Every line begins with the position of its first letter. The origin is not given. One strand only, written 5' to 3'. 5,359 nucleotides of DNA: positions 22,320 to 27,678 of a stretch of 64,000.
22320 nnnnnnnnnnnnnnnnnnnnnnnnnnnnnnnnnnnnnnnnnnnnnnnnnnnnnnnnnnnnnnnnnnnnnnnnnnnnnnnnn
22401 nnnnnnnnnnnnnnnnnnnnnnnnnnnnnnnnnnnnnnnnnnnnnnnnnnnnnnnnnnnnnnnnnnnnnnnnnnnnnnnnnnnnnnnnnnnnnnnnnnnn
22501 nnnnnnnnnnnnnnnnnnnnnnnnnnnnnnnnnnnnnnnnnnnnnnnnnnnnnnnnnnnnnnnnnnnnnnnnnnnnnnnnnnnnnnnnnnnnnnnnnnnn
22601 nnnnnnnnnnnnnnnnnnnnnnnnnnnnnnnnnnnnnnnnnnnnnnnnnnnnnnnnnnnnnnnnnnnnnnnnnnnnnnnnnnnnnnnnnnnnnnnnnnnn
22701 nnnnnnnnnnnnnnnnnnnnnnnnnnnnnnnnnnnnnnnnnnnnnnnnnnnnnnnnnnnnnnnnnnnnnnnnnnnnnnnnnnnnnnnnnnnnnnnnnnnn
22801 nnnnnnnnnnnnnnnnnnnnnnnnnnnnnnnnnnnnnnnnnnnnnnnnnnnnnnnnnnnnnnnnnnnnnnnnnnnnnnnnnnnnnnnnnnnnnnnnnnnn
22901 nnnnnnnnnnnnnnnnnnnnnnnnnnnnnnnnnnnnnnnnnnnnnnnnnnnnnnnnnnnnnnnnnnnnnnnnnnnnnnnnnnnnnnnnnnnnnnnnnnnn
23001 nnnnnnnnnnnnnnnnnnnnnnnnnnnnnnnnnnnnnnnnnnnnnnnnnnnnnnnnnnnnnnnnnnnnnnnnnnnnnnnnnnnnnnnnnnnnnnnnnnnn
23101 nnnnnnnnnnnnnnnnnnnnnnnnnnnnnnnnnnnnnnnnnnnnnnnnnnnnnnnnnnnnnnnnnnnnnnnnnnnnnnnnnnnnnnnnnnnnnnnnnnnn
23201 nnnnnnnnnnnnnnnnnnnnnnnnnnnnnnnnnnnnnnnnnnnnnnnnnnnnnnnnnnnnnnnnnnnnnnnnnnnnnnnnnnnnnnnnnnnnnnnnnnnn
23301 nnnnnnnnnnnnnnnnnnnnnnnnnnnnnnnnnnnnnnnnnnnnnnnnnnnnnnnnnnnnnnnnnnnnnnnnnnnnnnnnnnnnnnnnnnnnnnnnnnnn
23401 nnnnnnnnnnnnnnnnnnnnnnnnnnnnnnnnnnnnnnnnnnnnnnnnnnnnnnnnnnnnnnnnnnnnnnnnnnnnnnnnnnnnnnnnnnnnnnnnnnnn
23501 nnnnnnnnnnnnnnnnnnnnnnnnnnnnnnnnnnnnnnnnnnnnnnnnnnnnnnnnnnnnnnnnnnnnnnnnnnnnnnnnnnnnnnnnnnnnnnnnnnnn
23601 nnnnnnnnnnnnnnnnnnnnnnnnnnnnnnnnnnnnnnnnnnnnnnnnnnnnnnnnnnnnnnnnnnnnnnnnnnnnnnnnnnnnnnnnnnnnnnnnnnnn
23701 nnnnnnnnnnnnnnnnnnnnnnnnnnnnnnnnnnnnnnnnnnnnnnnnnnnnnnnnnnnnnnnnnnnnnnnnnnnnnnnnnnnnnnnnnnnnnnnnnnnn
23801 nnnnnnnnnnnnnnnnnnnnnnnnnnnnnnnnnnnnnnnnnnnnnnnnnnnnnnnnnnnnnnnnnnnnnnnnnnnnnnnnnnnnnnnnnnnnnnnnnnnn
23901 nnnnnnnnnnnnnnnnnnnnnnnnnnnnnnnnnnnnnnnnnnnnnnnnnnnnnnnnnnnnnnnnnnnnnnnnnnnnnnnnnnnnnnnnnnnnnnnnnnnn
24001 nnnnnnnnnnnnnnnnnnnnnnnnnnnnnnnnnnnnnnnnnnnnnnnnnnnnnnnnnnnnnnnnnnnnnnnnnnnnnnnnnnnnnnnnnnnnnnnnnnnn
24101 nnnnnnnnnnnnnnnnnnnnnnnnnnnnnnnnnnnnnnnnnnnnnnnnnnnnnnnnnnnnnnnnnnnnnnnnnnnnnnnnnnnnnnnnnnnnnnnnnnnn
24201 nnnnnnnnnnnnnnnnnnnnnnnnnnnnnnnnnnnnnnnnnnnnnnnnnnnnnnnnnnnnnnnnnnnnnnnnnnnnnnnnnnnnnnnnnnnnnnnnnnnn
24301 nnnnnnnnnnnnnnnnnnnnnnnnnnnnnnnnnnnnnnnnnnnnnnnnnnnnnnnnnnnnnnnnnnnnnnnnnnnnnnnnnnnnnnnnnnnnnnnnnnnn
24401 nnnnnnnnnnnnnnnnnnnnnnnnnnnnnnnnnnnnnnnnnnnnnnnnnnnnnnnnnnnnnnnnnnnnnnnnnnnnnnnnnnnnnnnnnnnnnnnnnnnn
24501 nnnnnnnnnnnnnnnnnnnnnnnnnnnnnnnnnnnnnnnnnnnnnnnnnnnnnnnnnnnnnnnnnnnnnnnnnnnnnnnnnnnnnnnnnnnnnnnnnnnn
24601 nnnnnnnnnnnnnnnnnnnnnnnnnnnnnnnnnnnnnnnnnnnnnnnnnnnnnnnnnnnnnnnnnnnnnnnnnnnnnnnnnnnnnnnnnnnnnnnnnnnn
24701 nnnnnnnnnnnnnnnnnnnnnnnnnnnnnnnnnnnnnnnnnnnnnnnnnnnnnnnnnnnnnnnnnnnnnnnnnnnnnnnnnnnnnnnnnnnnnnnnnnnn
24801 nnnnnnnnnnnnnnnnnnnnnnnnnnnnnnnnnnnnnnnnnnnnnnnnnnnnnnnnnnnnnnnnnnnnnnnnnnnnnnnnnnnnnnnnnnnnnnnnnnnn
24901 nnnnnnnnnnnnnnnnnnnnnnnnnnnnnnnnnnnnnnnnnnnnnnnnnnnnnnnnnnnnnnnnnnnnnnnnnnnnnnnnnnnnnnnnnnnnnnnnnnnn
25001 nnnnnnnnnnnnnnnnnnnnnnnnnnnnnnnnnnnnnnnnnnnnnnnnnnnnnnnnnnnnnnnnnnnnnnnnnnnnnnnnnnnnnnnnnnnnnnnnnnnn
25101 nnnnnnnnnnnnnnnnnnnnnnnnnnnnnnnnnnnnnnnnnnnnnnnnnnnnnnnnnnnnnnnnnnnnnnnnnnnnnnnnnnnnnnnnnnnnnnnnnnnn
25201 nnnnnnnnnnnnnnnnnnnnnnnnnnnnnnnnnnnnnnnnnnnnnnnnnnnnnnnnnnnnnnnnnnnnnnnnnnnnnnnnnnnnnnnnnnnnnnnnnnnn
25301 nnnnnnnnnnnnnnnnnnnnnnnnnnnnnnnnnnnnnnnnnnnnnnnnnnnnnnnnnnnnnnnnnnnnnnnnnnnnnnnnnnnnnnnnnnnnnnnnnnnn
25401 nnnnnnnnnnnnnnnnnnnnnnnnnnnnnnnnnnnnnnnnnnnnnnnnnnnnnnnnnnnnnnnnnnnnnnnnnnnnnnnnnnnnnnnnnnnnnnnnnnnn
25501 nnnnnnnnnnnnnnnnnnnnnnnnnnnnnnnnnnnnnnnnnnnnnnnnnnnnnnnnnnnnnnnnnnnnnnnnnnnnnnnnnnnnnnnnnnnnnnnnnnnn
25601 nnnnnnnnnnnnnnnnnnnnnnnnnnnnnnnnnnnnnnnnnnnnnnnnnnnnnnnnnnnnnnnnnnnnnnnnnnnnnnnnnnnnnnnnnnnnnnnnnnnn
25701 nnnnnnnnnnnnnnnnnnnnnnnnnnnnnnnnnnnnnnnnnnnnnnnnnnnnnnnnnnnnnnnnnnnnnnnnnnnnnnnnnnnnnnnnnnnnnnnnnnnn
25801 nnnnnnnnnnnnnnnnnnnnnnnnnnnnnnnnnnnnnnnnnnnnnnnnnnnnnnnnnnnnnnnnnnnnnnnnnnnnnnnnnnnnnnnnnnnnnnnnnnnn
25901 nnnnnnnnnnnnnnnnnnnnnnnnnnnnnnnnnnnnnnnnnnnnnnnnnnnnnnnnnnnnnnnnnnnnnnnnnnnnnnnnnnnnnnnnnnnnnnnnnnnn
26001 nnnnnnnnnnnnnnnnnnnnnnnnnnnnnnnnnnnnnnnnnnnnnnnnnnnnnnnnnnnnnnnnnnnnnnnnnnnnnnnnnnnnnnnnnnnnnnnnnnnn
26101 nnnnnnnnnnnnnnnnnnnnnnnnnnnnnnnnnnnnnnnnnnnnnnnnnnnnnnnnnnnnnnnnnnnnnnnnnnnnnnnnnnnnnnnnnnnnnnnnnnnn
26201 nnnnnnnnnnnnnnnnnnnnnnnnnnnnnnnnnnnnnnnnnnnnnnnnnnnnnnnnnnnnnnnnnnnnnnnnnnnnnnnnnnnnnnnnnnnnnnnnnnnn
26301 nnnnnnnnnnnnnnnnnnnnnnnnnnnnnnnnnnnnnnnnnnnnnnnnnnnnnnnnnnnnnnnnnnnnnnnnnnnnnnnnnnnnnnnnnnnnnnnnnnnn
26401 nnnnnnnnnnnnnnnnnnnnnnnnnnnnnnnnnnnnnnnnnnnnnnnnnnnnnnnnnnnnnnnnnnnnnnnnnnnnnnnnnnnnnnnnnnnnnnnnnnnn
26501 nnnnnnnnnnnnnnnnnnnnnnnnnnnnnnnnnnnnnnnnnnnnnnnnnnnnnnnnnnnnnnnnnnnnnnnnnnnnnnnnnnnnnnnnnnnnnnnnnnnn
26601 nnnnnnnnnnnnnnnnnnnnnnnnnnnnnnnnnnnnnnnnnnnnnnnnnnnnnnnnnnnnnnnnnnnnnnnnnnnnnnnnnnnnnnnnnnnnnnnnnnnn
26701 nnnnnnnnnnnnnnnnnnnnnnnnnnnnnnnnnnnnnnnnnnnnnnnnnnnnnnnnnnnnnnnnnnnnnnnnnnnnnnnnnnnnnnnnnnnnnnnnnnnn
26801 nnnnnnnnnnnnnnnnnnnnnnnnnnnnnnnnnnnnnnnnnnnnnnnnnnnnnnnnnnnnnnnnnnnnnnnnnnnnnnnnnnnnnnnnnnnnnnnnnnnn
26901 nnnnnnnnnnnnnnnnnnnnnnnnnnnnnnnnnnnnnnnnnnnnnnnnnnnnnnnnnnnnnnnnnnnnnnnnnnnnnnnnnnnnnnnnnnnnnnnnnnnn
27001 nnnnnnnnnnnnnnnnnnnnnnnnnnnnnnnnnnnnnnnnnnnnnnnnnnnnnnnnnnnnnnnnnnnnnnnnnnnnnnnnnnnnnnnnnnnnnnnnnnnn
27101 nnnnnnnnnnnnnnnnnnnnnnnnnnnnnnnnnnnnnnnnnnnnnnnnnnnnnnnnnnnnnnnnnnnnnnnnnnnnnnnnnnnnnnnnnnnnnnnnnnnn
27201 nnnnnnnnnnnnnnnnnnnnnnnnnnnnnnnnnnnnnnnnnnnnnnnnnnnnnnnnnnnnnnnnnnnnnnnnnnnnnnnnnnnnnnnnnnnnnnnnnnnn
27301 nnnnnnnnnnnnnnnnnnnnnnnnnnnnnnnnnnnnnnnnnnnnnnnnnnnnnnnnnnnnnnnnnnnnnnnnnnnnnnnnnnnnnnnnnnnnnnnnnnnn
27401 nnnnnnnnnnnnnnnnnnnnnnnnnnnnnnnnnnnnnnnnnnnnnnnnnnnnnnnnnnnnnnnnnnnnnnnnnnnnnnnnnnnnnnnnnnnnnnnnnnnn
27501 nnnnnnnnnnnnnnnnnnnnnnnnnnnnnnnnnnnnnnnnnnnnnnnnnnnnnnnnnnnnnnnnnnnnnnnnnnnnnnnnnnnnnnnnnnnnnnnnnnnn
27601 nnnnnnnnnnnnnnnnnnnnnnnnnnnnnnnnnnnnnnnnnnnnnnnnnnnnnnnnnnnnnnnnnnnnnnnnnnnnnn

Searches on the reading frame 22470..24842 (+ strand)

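Call 65: search_protein_families(library=pfam, proteins=[window:22470-24842:+], max_evalue=0.00001)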
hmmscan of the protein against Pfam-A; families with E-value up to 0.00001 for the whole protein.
window:22470-24842:+ (790 aa): 3 families
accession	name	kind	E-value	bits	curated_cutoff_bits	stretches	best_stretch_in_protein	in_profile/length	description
PF07698.17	7TM-7TMR_HD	-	6e-28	98.5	29.4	1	311-501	12-190/190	7TM receptor with intracellular HD hydrolase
PF07697.16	7TMR-HDED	-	1.7e-19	71.1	27.6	1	68-274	2-207/224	7TM-HD extracellular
PF01966.28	HD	-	8.5e-17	62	22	1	526-683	1-115/116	HD domain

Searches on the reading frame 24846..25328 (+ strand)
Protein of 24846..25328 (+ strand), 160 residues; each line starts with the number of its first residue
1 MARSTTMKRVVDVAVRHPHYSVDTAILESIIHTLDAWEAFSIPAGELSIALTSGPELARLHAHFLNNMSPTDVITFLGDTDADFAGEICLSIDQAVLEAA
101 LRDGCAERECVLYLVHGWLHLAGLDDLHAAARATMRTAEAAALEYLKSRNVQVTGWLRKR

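Call 67: search_protein_families(library=pfam, proteins=[window:24846-25328:+], max_evalue=0.00001)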
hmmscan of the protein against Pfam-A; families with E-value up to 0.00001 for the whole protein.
window:24846-25328:+ (160 aa): 1 family
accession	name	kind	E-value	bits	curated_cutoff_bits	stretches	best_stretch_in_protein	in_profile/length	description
PF02130.23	YbeY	-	3.7e-18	66.1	25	1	44-144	27-127/129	Endoribonuclease YbeY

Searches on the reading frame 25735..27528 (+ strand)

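Call 65: search_protein_families(library=pfam, proteins=[window:25735-27528:+], max_evalue=0.00001)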
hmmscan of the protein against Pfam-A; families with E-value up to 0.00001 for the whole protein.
window:25735-27528:+ (597 aa): 2 families
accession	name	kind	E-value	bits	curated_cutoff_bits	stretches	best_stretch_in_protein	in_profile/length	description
PF13229.12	Beta_helix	-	1.9e-09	37.8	25.9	0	183-326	21-138/158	Right handed beta helix region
PF12708.12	Pect-lyase_RHGA_epim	-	6.9e-08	33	27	1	26-261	3-208/213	Rhamnogalacturonase A/epimerase, pectate lyase-like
